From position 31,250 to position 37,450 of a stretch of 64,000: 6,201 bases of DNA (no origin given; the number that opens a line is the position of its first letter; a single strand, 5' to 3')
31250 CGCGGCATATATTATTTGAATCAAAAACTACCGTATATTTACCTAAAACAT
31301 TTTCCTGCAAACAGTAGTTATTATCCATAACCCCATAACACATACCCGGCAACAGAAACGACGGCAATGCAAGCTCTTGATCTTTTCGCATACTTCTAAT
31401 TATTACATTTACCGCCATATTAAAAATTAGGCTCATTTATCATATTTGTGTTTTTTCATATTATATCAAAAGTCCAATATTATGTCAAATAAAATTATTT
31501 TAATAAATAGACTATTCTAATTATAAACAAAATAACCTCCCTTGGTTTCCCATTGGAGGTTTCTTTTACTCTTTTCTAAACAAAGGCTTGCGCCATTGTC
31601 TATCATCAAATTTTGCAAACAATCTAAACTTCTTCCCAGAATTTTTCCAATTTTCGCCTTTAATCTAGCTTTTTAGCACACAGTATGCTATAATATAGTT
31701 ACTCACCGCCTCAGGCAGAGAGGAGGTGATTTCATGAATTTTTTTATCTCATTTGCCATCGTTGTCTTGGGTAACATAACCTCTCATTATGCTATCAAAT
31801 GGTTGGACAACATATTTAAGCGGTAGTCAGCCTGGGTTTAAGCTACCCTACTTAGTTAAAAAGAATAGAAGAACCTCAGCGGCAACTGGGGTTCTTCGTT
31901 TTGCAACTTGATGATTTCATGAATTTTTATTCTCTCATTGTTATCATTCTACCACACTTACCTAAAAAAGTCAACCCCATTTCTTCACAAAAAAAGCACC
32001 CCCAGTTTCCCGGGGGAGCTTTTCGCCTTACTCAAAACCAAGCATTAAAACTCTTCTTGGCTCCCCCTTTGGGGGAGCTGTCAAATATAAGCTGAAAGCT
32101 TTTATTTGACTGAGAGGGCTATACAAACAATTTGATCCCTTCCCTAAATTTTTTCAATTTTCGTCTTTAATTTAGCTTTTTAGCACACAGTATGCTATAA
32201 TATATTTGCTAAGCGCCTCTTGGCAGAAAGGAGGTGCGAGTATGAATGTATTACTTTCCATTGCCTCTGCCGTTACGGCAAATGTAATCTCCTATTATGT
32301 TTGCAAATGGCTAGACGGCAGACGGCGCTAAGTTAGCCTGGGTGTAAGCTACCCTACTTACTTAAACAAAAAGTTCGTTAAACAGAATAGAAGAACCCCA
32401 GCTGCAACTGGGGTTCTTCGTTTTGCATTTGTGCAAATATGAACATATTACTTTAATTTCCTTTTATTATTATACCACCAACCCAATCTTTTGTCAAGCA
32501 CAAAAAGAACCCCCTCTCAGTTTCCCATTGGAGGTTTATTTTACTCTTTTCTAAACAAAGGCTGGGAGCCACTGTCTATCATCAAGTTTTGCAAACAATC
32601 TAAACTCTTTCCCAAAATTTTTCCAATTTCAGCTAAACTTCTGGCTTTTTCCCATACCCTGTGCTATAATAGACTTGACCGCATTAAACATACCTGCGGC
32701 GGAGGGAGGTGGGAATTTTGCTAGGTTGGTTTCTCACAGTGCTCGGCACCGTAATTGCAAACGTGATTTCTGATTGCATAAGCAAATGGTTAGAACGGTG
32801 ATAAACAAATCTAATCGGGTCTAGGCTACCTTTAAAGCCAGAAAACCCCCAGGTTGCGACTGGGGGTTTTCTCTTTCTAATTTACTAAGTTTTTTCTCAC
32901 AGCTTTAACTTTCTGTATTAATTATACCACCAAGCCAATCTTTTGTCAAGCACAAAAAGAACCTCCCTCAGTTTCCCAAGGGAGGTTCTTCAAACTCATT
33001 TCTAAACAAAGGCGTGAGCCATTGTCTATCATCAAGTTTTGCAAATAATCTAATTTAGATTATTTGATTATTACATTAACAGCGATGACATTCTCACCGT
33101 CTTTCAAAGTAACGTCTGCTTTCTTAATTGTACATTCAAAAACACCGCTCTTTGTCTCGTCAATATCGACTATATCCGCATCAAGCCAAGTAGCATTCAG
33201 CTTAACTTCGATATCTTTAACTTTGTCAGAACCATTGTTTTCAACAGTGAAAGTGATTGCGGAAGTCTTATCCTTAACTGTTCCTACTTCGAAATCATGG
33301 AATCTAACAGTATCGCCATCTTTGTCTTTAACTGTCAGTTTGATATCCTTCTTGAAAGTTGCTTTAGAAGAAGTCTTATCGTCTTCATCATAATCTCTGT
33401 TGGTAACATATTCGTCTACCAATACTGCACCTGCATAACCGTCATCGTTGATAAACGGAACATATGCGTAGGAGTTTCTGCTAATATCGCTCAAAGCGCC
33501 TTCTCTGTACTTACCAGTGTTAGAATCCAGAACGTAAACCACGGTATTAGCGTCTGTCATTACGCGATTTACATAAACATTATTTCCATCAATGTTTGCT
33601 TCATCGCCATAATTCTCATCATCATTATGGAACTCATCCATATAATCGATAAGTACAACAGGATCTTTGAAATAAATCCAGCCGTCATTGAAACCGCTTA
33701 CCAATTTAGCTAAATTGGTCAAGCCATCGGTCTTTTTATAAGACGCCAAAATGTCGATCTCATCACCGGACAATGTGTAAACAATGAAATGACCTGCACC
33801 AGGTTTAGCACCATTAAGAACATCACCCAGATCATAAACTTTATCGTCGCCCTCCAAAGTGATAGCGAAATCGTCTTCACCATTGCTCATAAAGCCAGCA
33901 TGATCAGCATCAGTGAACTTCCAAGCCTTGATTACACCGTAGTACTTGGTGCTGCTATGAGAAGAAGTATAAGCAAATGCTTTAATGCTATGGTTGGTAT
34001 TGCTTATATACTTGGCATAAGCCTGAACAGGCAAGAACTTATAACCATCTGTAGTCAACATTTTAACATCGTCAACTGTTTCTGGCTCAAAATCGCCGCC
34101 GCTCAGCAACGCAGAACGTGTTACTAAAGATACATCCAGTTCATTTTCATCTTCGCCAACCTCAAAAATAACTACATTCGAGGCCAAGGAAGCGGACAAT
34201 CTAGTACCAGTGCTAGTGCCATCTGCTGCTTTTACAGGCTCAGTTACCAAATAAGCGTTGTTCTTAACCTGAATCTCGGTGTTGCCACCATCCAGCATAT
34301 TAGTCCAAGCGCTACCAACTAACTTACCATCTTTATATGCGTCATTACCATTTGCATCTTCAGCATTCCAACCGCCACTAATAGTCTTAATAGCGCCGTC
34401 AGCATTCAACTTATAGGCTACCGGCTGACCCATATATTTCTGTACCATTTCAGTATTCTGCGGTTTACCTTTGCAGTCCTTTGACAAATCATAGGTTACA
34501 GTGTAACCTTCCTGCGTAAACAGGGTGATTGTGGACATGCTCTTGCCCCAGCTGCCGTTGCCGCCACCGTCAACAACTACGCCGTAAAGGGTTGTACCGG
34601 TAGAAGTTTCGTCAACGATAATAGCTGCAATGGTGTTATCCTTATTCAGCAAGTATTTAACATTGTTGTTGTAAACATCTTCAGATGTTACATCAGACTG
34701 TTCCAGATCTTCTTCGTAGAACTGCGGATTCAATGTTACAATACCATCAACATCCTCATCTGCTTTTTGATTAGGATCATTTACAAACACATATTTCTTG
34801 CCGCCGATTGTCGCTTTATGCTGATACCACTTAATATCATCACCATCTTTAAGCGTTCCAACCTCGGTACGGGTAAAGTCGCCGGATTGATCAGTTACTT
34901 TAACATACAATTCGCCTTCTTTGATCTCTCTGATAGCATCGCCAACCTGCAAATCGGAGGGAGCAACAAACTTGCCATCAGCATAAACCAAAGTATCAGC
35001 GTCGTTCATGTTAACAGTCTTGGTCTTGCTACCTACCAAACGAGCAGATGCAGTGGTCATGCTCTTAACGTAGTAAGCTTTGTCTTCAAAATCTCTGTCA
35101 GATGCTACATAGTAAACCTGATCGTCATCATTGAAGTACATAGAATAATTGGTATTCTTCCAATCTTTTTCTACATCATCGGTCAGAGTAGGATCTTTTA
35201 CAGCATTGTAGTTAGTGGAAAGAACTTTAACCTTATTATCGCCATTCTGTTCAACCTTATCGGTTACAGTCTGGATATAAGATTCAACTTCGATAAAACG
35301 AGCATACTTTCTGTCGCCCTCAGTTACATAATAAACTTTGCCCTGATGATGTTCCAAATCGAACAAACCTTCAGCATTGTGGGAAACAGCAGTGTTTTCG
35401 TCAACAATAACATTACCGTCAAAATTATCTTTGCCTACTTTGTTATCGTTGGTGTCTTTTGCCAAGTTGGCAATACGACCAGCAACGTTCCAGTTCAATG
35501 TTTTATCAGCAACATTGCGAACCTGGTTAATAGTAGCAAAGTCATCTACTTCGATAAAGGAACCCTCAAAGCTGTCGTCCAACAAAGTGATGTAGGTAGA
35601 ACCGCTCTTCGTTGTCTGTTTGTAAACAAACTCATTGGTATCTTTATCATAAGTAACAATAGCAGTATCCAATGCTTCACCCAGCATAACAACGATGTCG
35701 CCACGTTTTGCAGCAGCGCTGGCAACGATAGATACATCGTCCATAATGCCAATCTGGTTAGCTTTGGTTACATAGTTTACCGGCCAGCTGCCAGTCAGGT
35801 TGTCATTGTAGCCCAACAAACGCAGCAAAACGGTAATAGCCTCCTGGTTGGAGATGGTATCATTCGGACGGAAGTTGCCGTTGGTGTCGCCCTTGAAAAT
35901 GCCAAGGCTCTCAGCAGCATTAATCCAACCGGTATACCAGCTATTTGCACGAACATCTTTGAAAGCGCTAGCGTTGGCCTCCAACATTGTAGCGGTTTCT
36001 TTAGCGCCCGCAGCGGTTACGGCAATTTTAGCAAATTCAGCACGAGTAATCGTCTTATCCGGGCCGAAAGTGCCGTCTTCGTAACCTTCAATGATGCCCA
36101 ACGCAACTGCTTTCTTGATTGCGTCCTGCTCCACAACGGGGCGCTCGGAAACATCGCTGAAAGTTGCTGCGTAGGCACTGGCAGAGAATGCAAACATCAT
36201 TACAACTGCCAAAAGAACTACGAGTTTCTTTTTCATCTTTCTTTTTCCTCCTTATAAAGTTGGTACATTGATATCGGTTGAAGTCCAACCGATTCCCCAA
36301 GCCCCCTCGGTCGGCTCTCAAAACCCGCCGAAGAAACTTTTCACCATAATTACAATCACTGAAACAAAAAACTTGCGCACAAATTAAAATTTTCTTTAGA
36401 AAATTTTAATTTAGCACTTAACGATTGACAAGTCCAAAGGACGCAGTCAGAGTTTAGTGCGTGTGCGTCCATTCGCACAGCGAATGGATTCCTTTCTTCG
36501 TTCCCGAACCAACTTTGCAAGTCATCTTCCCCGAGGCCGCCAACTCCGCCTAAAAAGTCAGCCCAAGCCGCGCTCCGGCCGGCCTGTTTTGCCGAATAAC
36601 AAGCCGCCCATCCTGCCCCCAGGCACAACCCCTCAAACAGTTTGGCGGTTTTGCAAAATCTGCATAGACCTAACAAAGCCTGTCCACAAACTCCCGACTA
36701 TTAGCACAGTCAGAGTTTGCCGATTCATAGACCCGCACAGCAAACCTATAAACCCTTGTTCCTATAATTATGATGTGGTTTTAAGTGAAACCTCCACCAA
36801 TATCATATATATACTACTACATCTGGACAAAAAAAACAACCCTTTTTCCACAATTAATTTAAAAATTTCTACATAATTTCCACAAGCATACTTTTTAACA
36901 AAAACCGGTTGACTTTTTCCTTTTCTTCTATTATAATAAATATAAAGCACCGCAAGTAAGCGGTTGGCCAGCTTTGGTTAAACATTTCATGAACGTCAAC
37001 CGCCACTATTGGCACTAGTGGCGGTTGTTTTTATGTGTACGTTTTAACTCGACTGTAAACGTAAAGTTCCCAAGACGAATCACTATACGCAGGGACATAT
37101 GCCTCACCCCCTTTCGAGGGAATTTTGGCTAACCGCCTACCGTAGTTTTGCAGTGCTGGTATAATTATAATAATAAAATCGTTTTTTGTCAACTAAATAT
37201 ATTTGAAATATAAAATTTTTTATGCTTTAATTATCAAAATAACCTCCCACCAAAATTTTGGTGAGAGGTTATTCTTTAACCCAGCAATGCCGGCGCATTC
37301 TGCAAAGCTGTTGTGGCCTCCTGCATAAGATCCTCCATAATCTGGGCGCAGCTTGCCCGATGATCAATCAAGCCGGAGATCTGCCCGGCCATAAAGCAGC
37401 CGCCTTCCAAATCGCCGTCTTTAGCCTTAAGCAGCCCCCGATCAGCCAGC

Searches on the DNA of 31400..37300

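Call 65: search_rna_families(source=window, start=31400, end=37300, threshold=evalue, max_evalue=0.1)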
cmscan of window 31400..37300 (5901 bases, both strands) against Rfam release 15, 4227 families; matches with E-value up to 0.1: 3.
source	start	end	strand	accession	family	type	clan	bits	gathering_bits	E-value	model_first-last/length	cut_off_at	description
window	31849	31927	-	RF02621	BSnc120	Gene; sRNA;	-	27.5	114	0.0036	1-88/88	no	Brucella sRNA 120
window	32197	32432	+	RF02442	SpF66_sRNA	Gene; sRNA;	-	24.6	42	0.0081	1-239/239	no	Streptococcus sRNA SpF66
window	32371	32457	-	RF02621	BSnc120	Gene; sRNA;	-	24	114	0.045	1-88/88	no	Brucella sRNA 120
